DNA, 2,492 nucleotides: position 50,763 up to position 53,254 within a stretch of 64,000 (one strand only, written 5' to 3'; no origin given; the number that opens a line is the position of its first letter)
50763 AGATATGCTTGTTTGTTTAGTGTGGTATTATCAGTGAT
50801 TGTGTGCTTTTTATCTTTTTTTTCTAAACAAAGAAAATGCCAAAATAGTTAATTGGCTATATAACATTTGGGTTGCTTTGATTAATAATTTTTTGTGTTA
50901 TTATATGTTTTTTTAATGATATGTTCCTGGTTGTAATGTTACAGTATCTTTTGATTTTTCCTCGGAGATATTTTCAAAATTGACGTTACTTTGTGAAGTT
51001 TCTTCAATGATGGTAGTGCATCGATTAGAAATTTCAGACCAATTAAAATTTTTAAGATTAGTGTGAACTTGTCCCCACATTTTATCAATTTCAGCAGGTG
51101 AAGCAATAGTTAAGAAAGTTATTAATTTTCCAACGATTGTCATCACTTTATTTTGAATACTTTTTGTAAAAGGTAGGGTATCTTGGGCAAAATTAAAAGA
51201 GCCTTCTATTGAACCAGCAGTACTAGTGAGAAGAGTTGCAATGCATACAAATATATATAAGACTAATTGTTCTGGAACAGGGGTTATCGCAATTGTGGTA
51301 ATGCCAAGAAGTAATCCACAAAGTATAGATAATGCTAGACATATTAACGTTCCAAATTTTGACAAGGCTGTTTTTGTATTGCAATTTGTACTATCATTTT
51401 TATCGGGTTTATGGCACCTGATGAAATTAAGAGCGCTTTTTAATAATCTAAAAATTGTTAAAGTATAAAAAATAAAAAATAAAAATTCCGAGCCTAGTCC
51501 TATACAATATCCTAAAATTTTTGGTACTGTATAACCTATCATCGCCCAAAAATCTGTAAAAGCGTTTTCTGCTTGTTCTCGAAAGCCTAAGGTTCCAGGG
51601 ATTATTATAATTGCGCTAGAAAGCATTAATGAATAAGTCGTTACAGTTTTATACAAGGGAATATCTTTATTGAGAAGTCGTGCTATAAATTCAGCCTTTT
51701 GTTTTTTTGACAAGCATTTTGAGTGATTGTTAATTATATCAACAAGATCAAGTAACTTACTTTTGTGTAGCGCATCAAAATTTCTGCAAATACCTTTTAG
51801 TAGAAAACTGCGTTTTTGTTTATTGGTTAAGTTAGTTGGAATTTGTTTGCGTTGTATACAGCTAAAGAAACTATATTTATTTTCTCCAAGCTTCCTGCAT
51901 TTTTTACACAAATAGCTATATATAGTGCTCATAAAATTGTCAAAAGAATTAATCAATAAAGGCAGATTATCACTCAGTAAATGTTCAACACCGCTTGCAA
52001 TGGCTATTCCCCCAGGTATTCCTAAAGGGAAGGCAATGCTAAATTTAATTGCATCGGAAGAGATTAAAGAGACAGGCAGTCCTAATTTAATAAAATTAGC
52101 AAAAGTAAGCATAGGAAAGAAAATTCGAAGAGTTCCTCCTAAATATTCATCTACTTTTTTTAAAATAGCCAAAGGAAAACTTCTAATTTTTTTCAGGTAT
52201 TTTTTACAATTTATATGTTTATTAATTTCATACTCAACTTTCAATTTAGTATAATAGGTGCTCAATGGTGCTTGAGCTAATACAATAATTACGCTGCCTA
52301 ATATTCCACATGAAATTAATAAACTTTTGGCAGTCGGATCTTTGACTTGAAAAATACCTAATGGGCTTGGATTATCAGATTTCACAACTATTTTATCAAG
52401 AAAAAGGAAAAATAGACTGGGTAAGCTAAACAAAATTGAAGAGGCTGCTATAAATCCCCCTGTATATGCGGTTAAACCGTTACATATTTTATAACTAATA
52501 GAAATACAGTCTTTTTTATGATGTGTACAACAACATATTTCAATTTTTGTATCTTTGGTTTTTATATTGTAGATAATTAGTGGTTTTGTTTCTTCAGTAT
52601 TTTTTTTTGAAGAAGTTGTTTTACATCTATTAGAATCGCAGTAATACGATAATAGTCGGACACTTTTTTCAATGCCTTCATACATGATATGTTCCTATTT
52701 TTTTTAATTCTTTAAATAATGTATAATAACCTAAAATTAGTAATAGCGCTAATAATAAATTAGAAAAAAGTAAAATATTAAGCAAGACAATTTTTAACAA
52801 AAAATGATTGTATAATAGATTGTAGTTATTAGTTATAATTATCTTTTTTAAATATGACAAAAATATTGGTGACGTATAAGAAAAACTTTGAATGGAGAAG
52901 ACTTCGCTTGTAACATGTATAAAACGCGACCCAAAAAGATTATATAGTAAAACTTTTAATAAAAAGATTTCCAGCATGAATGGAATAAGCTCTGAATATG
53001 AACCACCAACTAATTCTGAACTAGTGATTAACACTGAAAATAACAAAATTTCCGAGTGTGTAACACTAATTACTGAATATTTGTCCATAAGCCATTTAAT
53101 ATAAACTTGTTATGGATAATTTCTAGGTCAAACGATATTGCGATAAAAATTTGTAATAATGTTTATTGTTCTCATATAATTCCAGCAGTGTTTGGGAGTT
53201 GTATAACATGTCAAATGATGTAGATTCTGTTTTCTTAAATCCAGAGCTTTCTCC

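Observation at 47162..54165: tRNA-Phe-adjacent islet bounded by ~30-bp direct repeats carrying eukaryote-like ORFs, an MFS pump and a sulfotransferase beside a cysC remnant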

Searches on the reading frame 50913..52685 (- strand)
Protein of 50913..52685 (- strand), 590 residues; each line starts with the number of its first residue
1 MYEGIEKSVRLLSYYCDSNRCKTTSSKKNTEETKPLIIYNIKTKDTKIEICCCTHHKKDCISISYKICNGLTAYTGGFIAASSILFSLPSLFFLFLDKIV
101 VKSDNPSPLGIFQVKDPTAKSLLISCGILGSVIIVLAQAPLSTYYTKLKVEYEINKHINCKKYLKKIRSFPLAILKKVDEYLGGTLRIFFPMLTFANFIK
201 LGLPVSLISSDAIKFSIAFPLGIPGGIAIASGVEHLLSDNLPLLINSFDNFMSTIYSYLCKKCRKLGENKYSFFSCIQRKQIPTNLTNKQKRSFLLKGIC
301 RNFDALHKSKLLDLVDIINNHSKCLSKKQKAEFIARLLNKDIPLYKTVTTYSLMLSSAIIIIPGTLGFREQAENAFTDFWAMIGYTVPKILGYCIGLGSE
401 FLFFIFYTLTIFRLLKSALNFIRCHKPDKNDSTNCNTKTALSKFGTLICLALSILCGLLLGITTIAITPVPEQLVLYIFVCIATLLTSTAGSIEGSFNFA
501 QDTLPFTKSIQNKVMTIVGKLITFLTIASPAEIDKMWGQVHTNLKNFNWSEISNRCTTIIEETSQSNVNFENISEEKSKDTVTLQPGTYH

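Call 7: search_protein_families(library=pfam, proteins=[window:50913-52685:-], max_evalue=0.1)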
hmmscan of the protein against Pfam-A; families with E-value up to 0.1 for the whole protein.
window:50913-52685:- (590 aa): 0 families

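Call 12: search_protein_families(library=ncbifam, proteins=[window:50913-52685:-], max_evalue=0.01)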
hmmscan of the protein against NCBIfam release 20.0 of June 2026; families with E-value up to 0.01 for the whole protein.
window:50913-52685:- (590 aa): 0 families

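Call 16: find_encoding_contigs(protein=window:50913-52685:-, flank=10000, max_places=10)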
Protein window:50913-52685:- (590 aa): 2 contigs read that carry it; 1 place shown.
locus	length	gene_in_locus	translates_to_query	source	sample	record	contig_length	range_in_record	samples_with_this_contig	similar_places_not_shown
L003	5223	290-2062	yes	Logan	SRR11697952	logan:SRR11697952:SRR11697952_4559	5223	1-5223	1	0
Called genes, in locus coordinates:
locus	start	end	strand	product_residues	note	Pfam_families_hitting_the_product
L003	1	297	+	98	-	?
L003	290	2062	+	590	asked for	-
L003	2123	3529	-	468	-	PF07690:MFS_1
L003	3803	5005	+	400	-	-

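Call 36: search_protein_families(library=phrogs, proteins=[window:50913-52685:-], max_evalue=0.01)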
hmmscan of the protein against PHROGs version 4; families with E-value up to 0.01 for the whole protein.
window:50913-52685:- (590 aa): 0 families

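Call 37: find_homologous_proteins(query=window:50913-52685:-, max_evalue=0.001)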
Query window:50913-52685:- (590 aa): 1 proteins with E <= 0.001 among 8000 candidates.
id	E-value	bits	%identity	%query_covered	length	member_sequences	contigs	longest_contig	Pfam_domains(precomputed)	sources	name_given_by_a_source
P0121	0.0e+0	1320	100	100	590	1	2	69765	-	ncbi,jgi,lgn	ncbi:MAG: hypothetical protein PVI75_01975 [Gammaproteobacteria bacterium]|jgi:hypothetical protein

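Call 53: search_protein_families(library=padloc, proteins=[window:50913-52685:-], max_evalue=0.001)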
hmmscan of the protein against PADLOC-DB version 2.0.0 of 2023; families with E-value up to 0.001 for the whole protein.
window:50913-52685:- (590 aa): 0 families

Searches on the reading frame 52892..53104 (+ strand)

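Call 7: search_protein_families(library=pfam, proteins=[window:52892-53104:+], max_evalue=0.1)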
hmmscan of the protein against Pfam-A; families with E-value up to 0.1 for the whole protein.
window:52892-53104:+ (70 aa): 1 family
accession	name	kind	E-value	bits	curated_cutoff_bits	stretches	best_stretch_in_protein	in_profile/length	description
PF01583.26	APS_kinase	-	1.2e-09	38.8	21.1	1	3-47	108-152/152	Adenylylsulphate kinase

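Call 12: search_protein_families(library=ncbifam, proteins=[window:52892-53104:+], max_evalue=0.01)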
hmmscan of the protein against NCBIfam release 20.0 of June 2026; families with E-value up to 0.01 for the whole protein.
window:52892-53104:+ (70 aa): 6 families
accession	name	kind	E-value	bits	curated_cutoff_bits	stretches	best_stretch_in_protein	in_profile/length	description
TIGR00455.1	apsK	equivalog_domain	5.1e-15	55.6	138.7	1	3-64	123-184/184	adenylyl-sulfate kinase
NF003013.0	PRK03846.1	subfamily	2.2e-13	50.3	163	1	3-69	133-199/202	adenylyl-sulfate kinase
NF004040.0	PRK05537.1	equivalog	4.4e-13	48.5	669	1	4-65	504-565/572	bifunctional sulfate adenylyltransferase/adenylylsulfate kinase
NF004035.0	PRK05506.1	subfamily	1.6e-12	46.5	715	1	4-66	566-628/632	bifunctional sulfate adenylyltransferase subunit 1/adenylylsulfate kinase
NF002059.0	PRK00889.1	subfamily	6.9e-12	45.4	244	1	4-65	109-170/177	adenylyl-sulfate kinase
NF004041.0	PRK05541.1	subfamily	5.2e-07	29.9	127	1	4-65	110-171/176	adenylyl-sulfate kinase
